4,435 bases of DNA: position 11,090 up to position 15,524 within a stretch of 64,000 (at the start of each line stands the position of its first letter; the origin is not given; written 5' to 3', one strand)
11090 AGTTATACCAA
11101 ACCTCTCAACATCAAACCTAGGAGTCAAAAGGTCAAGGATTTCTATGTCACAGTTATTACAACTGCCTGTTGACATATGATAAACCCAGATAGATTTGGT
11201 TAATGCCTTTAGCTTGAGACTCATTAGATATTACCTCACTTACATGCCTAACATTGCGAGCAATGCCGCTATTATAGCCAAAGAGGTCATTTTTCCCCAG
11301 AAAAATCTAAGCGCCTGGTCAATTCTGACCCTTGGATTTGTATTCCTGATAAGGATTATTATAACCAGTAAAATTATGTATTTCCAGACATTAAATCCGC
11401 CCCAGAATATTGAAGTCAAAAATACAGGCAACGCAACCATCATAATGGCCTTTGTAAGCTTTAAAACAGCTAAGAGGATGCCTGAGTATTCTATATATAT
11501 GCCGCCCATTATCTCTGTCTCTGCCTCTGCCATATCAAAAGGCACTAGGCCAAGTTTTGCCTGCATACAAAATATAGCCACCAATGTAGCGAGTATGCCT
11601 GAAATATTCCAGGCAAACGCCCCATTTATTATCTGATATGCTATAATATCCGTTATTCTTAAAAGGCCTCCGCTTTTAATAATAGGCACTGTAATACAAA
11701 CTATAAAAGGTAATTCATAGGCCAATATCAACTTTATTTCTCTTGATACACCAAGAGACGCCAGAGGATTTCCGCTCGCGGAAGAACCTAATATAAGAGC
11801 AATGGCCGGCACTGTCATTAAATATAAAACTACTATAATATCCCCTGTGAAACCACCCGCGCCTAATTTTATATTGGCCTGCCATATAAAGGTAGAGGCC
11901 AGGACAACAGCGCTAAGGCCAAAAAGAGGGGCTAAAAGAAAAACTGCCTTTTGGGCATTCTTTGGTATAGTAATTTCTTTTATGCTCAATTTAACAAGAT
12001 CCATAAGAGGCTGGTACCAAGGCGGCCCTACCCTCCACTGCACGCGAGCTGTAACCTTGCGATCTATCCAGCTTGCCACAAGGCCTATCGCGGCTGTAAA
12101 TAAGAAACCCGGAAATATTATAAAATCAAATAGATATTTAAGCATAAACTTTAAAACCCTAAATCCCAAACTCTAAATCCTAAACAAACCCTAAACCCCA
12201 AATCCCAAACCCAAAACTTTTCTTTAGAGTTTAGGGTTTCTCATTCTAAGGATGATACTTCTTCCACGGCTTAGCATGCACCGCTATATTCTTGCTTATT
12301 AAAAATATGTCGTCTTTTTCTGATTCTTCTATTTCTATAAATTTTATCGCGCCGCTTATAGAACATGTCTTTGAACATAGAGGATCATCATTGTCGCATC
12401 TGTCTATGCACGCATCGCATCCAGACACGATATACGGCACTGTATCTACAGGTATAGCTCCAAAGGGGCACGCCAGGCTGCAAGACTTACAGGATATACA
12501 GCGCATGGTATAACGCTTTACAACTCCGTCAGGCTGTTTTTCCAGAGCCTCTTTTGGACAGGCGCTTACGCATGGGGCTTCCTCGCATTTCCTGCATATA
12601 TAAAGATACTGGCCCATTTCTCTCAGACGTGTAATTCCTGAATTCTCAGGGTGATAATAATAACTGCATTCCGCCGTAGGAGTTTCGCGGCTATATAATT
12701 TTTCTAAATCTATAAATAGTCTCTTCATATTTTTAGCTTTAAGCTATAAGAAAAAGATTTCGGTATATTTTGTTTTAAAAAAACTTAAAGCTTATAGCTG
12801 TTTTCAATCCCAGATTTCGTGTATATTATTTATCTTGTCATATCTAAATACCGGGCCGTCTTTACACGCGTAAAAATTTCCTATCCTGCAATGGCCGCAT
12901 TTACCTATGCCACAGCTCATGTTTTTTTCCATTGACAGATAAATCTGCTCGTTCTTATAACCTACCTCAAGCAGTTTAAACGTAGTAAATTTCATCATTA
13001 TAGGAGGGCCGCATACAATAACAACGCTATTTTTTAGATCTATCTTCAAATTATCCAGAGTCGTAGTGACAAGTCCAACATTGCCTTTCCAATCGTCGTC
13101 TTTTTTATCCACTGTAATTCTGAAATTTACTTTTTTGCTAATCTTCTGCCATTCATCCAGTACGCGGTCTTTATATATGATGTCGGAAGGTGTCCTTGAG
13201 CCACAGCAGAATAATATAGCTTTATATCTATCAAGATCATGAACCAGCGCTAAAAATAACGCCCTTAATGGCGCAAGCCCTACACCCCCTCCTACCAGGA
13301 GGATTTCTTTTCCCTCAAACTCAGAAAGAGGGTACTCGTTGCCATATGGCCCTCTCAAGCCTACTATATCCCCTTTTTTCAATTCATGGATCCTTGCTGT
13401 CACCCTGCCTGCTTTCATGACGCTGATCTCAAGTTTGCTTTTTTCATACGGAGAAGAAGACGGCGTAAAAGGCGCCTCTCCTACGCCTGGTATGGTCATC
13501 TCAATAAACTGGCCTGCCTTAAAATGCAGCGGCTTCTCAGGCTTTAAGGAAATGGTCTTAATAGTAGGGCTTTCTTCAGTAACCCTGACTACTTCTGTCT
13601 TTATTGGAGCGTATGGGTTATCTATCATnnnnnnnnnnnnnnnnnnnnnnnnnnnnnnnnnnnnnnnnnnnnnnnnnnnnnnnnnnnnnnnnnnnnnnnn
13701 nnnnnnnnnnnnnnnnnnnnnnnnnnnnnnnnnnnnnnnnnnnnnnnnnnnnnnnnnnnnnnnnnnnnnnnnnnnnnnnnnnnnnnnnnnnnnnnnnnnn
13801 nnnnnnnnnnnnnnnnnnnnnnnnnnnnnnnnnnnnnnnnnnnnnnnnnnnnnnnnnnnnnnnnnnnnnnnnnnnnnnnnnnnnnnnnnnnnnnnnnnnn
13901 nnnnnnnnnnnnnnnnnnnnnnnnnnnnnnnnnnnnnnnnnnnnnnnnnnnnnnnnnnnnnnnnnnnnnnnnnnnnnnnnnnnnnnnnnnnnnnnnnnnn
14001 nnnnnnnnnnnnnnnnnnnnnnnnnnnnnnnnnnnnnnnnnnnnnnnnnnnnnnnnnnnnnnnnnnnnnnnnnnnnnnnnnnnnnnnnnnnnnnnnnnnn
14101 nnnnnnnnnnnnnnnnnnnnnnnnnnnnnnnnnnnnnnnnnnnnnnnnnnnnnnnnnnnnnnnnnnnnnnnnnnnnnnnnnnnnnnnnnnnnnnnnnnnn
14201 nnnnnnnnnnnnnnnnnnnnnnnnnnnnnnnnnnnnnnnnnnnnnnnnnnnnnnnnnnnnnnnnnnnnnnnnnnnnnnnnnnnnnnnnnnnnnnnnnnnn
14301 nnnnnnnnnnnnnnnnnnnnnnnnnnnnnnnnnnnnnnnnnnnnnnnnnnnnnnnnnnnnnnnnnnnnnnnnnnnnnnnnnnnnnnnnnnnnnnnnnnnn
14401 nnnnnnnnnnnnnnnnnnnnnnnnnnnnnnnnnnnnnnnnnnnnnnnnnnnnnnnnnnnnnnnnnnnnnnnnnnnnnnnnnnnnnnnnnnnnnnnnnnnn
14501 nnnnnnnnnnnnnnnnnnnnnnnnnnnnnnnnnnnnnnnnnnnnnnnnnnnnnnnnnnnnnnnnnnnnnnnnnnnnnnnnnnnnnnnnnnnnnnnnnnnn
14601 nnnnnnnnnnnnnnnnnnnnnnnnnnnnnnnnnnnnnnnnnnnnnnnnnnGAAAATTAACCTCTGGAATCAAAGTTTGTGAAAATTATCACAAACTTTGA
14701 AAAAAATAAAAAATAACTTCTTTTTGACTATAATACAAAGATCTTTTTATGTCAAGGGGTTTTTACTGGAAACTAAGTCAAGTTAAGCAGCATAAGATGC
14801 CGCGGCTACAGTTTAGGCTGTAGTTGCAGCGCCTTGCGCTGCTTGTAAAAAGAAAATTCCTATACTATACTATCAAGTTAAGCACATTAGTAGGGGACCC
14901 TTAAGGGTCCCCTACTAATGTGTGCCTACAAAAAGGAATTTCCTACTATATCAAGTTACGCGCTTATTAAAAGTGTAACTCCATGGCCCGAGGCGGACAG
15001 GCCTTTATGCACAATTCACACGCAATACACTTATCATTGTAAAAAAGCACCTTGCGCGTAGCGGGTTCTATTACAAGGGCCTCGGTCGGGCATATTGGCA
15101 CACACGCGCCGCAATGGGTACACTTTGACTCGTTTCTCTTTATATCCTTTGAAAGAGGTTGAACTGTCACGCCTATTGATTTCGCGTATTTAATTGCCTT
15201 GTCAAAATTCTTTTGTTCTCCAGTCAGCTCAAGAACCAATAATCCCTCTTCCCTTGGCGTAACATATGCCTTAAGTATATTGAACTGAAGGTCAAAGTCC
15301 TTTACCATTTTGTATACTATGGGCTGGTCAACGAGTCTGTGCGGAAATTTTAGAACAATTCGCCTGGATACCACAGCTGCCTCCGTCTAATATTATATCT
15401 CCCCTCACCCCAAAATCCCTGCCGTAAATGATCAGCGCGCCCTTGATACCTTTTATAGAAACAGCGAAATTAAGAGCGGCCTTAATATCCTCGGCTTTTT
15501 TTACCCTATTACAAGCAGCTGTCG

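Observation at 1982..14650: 17-gene group-4 [NiFe]-hydrogenase joining a full Mrp antiporter module to an NAD(P)H-binding HydB/HydG-like module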

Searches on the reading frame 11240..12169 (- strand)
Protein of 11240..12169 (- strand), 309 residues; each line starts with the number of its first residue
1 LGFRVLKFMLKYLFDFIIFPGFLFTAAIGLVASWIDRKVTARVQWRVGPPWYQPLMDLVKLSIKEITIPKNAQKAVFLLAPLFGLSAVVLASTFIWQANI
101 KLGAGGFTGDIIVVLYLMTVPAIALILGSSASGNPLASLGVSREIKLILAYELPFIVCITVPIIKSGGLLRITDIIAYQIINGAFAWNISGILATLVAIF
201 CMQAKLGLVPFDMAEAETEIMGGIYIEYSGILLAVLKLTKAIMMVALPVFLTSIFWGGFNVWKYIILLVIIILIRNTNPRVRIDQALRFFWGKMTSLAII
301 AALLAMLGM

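Call 3: search_protein_families(library=pfam, proteins=[window:11240-12169:-])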
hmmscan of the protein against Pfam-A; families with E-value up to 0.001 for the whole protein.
window:11240-12169:- (309 aa): 1 family
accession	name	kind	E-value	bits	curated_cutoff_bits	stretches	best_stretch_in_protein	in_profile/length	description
PF00146.26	NADHdh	-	4e-59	200.8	27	1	24-305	9-297/298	NADH dehydrogenase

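Call 6: search_protein_families(library=ncbifam, proteins=[window:11240-12169:-])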
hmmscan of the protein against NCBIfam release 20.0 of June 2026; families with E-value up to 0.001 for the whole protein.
window:11240-12169:- (309 aa): 7 families
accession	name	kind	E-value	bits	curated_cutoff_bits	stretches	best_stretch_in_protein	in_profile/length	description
NF004741.0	PRK06076.1-2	equivalog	4.1e-49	167.6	305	1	9-306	17-330/337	NADH-quinone oxidoreductase subunit NuoH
NF040610.1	F420_dehyd_FpoH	exception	1.3e-28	100.4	475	1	22-261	22-268/339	F420H2 dehydrogenase subunit FpoH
NF004744.0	PRK06076.1-5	equivalog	5.2e-27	94.9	542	2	23-260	38-281/372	NADH-quinone oxidoreductase subunit NuoH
NF004745.0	PRK06076.1-6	equivalog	1.8e-26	93.2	450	1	33-302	34-326/341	NADH-quinone oxidoreductase subunit NuoH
NF004743.0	PRK06076.1-4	equivalog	2e-26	92.9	494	1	22-260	24-272/433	NADH-quinone oxidoreductase subunit NuoH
NF004740.0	PRK06076.1-1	equivalog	4.8e-24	85.5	399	1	20-304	29-315/325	NADH-quinone oxidoreductase subunit NuoH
NF004742.0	PRK06076.1-3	equivalog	1.9e-20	73.3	531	1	46-301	61-340/356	NADH-quinone oxidoreductase subunit NuoH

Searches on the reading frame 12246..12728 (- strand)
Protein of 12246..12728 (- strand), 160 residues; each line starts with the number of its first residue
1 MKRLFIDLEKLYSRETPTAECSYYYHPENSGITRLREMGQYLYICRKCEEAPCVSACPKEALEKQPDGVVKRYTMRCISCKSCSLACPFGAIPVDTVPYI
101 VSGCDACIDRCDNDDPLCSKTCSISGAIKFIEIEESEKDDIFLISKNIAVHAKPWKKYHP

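Call 3: search_protein_families(library=pfam, proteins=[window:12246-12728:-])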
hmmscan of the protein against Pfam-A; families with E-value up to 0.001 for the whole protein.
window:12246-12728:- (160 aa): 7 families
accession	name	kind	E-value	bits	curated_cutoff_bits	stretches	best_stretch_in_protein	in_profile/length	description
PF13247.11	Fer4_11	-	9.8e-12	45.4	26.2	1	44-123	9-91/100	4Fe-4S dicluster domain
PF12838.12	Fer4_7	-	1.2e-07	32.5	27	1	45-91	2-52/52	4Fe-4S dicluster domain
PF00037.32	Fer4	-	1.1e-06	28.6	21.1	1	75-92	6-23/24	4Fe-4S binding domain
PF13187.11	Fer4_9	-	4.2e-06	27.1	27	1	45-92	2-52/52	4Fe-4S dicluster domain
PF13484.11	Fer4_16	-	0.00068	20.8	30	0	76-94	1-19/66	4Fe-4S double cluster binding domain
PF14697.11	Fer4_21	-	0.00083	19.9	35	1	45-92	8-57/59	4Fe-4S dicluster domain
PF25160.1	LdpA_Fe-S-bd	-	0.00088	19.4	27.6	1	50-93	6-44/49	LdpA Fe-S cluster-binding domain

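Call 6: search_protein_families(library=ncbifam, proteins=[window:12246-12728:-])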
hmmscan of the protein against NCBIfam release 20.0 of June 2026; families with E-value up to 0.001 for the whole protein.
window:12246-12728:- (160 aa): 25 families
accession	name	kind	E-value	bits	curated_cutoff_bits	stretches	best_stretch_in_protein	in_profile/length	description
TIGR02951.1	DMSO_dmsB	equivalog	2.4e-18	66.7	214.1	1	43-136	61-156/161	DMSO/selenate family reductase complex B subunit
NF009408.0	PRK12769.1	equivalog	2.8e-15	55.5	1003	1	42-124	53-139/659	formate-dependent uric acid utilization protein AegA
NF045766.1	PhenlGlyoxDHPadI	equivalog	7e-15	54.7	700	1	41-132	51-137/443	NADH-dependent phenylglyoxylate dehydrogenase subunit beta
NF045797.1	DsrO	equivalog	5.2e-14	52.2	200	1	33-139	91-208/235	sulfate reduction electron transfer complex DsrMKJOP subunit DsrO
NF009451.0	PRK12809.1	equivalog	5.4e-14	51.4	1154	1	44-124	55-131/639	formate-dependent uric acid utilization protein YgfT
NF007658.0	PRK10330.1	equivalog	1.2e-11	44.4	260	1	44-102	57-114/181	electron transport protein HydN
NF041715.1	arsenate_red_ArrB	equivalog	3.7e-11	43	450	1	44-95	56-107/233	arsenate respiratory reductase iron-sulfur subunit ArrB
NF011569.0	PRK14993.1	equivalog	1.2e-10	41.2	416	1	44-133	99-188/244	tetrathionate reductase subunit TtrB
TIGR01582.1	FDH-beta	equivalog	1.4e-10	40.8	334.7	1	43-136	91-185/283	formate dehydrogenase subunit beta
NF008134.0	PRK10882.1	equivalog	9.7e-10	38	263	1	40-132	105-207/329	hydrogenase 2 operon protein HybA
NF038355.1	FDH3_beta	equivalog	1.2e-09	38.4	240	1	44-92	53-101/180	formate dehydrogenase FDH3 subunit beta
NF045715.1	sulf_resp_HmcB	equivalog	1.3e-09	37.6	420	1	44-131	106-196/307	sulfate respiration complex iron-sulfur protein HmcB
TIGR03478.1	DMSO_red_II_bet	subfamily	1.5e-09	37.2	480.7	1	43-150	126-236/321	DMSO reductase family type II enzyme, iron-sulfur subunit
NF007382.0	PRK09898.1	equivalog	6.2e-09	35.7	213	1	44-135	122-205/208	ferredoxin-like protein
TIGR03149.1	cyt_nit_nrfC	equivalog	8.4e-09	35.1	377.6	1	44-139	93-190/225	cytochrome c nitrite reductase Fe-S protein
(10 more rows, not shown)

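Call 77: search_solved_structures(query=window:12246-12728:-, max_evalue=0.001)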
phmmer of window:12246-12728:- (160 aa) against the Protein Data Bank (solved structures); distinct sequences matched with E-value up to 0.001: 25.
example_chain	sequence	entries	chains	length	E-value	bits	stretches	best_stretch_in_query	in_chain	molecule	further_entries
7qv7_A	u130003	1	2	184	8.3e-12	48.3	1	44-94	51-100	Hydrogen dependent carbon dioxide reductase subunit HycB3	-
7qv7_B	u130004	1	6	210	1.5e-11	47.5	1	38-94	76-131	Hydrogen dependent carbon dioxide reductase subunit HycB4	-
6cz7_B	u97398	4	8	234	1.9e-11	47.2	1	43-95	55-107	4Fe-4S ferredoxin, iron-sulfur binding domain protein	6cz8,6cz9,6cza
7z0s_B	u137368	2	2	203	6.8e-10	42.1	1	37-93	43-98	Formate hydrogenlyase subunit 2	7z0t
8c0z_C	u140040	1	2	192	8.9e-10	41.7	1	40-133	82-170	Iron-sulfur cluster-binding protein potential subunit of aldehyde oxidoreductase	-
9mqx_E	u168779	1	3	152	2.8e-09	40.1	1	42-123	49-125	Fe-S-cluster-containing hydrogenase subunit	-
1kqf_B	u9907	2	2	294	1.5e-08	37.7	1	45-131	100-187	FORMATE DEHYDROGENASE, NITRATE-INDUCIBLE, IRON-SULFUR SUBUNIT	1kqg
9sw6_G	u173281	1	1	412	6.2e-08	35.7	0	39-97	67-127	Polyferredoxin protein MvhB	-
2vpw_B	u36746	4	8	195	1.5e-07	34.5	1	45-124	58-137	NRFC PROTEIN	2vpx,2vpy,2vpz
7koe_D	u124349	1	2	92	4.2e-07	33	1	44-92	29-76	Ferredoxin-like protein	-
9vap_B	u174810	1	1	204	4.9e-07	32.8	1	44-93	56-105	4Fe-4S dicluster domain-containing protein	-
4ydd_B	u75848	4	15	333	3.7e-06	30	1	43-123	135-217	DMSO reductase family type II enzyme, iron-sulfur subunit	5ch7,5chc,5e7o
2ivf_B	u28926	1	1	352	4e-06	29.9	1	43-122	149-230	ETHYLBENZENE DEHYDROGENASE BETA-SUBUNIT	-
6f0k_B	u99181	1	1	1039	1.1e-05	28.4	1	45-90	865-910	Fe-S-cluster-containing hydrogenase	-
7b04_A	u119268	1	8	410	1.1e-05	28.4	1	43-118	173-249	Nitrite oxidoreductase subunit B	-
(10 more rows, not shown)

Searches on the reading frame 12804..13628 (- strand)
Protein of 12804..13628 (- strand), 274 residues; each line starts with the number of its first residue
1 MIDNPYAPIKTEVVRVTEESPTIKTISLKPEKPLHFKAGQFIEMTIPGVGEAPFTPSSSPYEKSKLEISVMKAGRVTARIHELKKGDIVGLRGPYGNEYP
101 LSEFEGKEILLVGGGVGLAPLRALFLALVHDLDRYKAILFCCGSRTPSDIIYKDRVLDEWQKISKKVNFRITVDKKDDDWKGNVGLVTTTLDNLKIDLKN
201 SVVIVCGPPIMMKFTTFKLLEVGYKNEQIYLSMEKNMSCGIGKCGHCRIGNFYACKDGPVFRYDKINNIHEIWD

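Call 3: search_protein_families(library=pfam, proteins=[window:12804-13628:-])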
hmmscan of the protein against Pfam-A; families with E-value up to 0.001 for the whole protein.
window:12804-13628:- (274 aa): 4 families
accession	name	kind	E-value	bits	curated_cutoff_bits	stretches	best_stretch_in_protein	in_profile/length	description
PF00175.26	NAD_binding_1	-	2.9e-16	60.5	22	1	111-215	1-107/109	Oxidoreductase NAD-binding domain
PF10418.14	DHODB_Fe-S_bind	-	7.4e-11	42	23.9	1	234-266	1-40/41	Iron-sulfur cluster binding domain of dihydroorotate dehydrogenase B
PF00970.30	FAD_binding_6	-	6.7e-08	33.2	21.1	1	12-97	3-96/99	Oxidoreductase FAD-binding domain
PF08030.17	NAD_binding_6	-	0.00083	19.9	22.2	0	108-172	3-71/156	Ferric reductase NAD binding domain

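Call 6: search_protein_families(library=ncbifam, proteins=[window:12804-13628:-])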
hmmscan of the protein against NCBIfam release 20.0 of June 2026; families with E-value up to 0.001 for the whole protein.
window:12804-13628:- (274 aa): 27 families (the best 25 are shown)
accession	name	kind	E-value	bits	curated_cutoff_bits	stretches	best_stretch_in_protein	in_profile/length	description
NF006220.0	PRK08345.1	subfamily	8.9e-70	235.2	395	1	3-266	5-287/294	cytochrome-c3 hydrogenase subunit gamma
TIGR02911.1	sulfite_red_B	equivalog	3.8e-69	232.7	288.6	1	5-268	2-258/261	anaerobic sulfite reductase subunit AsrB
NF040835.1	sulfhyd_HydG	equivalog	1.8e-62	211.2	650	1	3-267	12-285/292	NADPH-dependent hydrogenase/sulfhydrogenase 1 subunit gamma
NF040830.1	sulfhyd_ShyC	equivalog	2.1e-54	184.6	600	1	4-264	2-279/288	NAD(P)-dependent hydrogenase/sulfhydrogenase 2 subunit gamma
NF000796.0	PRK00054.1-1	equivalog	1.7e-51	174.9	224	1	8-268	3-237/254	dihydroorotate dehydrogenase electron transfer subunit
NF000798.0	PRK00054.1-3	equivalog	6.3e-29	101.3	219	1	28-265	23-241/244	dihydroorotate dehydrogenase electron transfer subunit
NF004862.0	PRK06222.1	subfamily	5.3e-26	91.7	220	1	34-267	26-249/281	sulfide/dihydroorotate dehydrogenase-like FAD/NAD-binding protein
NF000799.0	PRK00054.1-4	equivalog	6.1e-26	91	314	1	61-265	62-255/258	dihydroorotate dehydrogenase electron transfer subunit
NF009414.0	PRK12778.1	equivalog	3.8e-25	88.3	1103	1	33-267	25-249/752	bifunctional dihydroorotate dehydrogenase B NAD binding subunit/NADPH-dependent glutamate synthase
NF000797.0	PRK00054.1-2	equivalog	1.7e-24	86.5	270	1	12-266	18-265/267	dihydroorotate dehydrogenase electron transfer subunit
NF005963.0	PRK08051.1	equivalog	2.4e-22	79.4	230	1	9-230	4-226/233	NAD(P)H-flavin reductase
NF058606.1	GlBtMonoRdsGbcB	equivalog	6.3e-22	78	500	1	13-227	18-240/362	glycine betaine monooxygenase reductase subunit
NF045803.1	MethMoxFADbindMmoC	equivalog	5.5e-21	74.7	500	1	31-231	135-337/343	aromatic/alkene monooxygenase hydroxylase FAD-binding subunit MmoC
NF040810.1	BenC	equivalog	9.8e-20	71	430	1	9-230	105-326/333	benzoate 1,2-dioxygenase electron transfer component BenC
TIGR01941.1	nqrF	equivalog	1e-17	64.2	295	1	69-231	235-400/405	NADH:ubiquinone reductase (Na(+)-transporting) subunit F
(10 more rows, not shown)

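Call 23: search_solved_structures(query=window:12804-13628:-, max_evalue=1e-10, show_alignments=2)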
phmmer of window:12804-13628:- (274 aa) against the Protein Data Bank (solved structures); distinct sequences matched with E-value up to 1e-10: 12.
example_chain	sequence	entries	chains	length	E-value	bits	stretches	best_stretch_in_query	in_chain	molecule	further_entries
9nez_C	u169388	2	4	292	6.1e-60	205.9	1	3-266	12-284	Sulfhydrogenase 1 subunit gamma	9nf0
4ylf_A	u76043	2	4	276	1.9e-21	79.6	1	35-266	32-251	Dihydroorotate dehydrogenase B (NAD(+)), electron transfer subunit homolog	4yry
5ksw_B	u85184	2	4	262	3.3e-18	69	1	38-262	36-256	Dihydroorotate dehydrogenase B (NAD(+)), electron transfer subunit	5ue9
1ep1_B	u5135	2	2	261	2.8e-17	65.9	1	38-262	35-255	DIHYDROOROTATE DEHYDROGENASE B (PYRK SUBUNIT)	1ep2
1ep3_B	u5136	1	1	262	2.8e-17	65.9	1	38-262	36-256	DIHYDROOROTATE DEHYDROGENASE B (PYRK SUBUNIT)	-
2r6h_A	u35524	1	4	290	1.9e-14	56.6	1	70-217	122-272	NADH:ubiquinone oxidoreductase, Na translocating, F subunit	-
2eix_A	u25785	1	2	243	1.9e-14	56.6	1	35-230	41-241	NADH-cytochrome b5 reductase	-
7c3a_A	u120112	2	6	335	4.4e-14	55.4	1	5-231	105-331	Ferredoxin reductase component of carbazole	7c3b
7rom_A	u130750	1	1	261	1.3e-13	53.8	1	54-234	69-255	NADH-cytochrome b5 reductase 1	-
7qty_A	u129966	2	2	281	6.4e-13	51.6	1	74-231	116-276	Na(+)-translocating NADH-quinone reductase subunit F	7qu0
1tvc_A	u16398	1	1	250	7.8e-13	51.3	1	33-231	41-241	METHANE MONOOXYGENASE COMPONENT C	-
7qu3_A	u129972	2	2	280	4.1e-12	49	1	71-231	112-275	Na(+)-translocating NADH-quinone reductase subunit F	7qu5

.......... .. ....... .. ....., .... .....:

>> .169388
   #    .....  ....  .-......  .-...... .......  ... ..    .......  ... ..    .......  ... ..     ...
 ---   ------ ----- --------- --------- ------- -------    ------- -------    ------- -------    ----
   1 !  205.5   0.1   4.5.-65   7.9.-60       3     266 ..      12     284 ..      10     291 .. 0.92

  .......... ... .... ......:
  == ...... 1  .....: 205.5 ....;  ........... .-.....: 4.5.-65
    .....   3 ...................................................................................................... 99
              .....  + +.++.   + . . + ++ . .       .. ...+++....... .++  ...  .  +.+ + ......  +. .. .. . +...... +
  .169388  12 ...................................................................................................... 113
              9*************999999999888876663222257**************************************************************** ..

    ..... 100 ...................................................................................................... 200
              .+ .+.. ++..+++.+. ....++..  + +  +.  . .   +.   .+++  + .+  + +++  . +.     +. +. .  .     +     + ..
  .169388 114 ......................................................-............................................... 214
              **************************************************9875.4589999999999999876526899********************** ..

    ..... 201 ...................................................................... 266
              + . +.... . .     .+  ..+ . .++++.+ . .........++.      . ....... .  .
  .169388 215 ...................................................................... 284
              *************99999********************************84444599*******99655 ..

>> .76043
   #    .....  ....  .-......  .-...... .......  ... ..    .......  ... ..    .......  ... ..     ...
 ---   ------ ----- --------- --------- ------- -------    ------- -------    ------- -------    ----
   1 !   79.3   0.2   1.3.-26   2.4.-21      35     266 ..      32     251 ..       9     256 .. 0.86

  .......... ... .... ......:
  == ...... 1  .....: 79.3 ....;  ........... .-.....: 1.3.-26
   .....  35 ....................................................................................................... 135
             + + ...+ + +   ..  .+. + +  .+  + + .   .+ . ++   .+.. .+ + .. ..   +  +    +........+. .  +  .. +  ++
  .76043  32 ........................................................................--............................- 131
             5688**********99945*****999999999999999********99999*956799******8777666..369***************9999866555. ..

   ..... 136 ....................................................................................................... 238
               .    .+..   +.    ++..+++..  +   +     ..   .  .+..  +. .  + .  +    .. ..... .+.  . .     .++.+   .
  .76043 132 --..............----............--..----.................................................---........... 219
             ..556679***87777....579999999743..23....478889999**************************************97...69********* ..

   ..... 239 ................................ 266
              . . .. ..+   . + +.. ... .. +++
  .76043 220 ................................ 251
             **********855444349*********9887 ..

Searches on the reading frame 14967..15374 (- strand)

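Call 4: search_protein_families(library=pfam, proteins=[window:14967-15374:-])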
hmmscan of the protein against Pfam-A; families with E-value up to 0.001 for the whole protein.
window:14967-15374:- (135 aa): 13 families
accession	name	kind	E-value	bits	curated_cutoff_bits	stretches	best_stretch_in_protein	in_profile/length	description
PF09383.16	NIL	-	1.8e-16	60.2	24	1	4-72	1-72/73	NIL domain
PF00037.32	Fer4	-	1.5e-14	53.6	21.1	2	79-100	2-23/24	4Fe-4S binding domain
PF12838.12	Fer4_7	-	1.9e-11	44.7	27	1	84-129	1-51/52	4Fe-4S dicluster domain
PF12837.12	Fer4_6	-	6.3e-11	42.1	25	2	78-100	2-24/24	4Fe-4S binding domain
PF12797.12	Fer4_2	-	3e-10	39.8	24.5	2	79-97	4-22/22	4Fe-4S binding domain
PF13237.11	Fer4_10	-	1.8e-09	37.8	25.5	1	78-127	2-53/53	4Fe-4S dicluster domain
PF14697.11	Fer4_21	-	5.3e-09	36.5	35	1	81-131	4-57/59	4Fe-4S dicluster domain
PF13187.11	Fer4_9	-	7.6e-09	35.9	27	1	84-130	1-51/52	4Fe-4S dicluster domain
PF12800.12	Fer4_4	-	3.3e-08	33.6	24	1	83-97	2-16/17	4Fe-4S binding domain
PF13484.11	Fer4_16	-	5.4e-07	30.7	30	1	84-103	1-20/66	4Fe-4S double cluster binding domain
PF13183.11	Fer4_8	-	1e-06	29.6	27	1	66-97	33-66/68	4Fe-4S dicluster domain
PF13746.11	Fer4_18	-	4.1e-05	24.2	27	1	76-127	52-96/114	4Fe-4S dicluster domain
PF12798.12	Fer4_3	-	7.5e-05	23.7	27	0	85-99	1-15/15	4Fe-4S binding domain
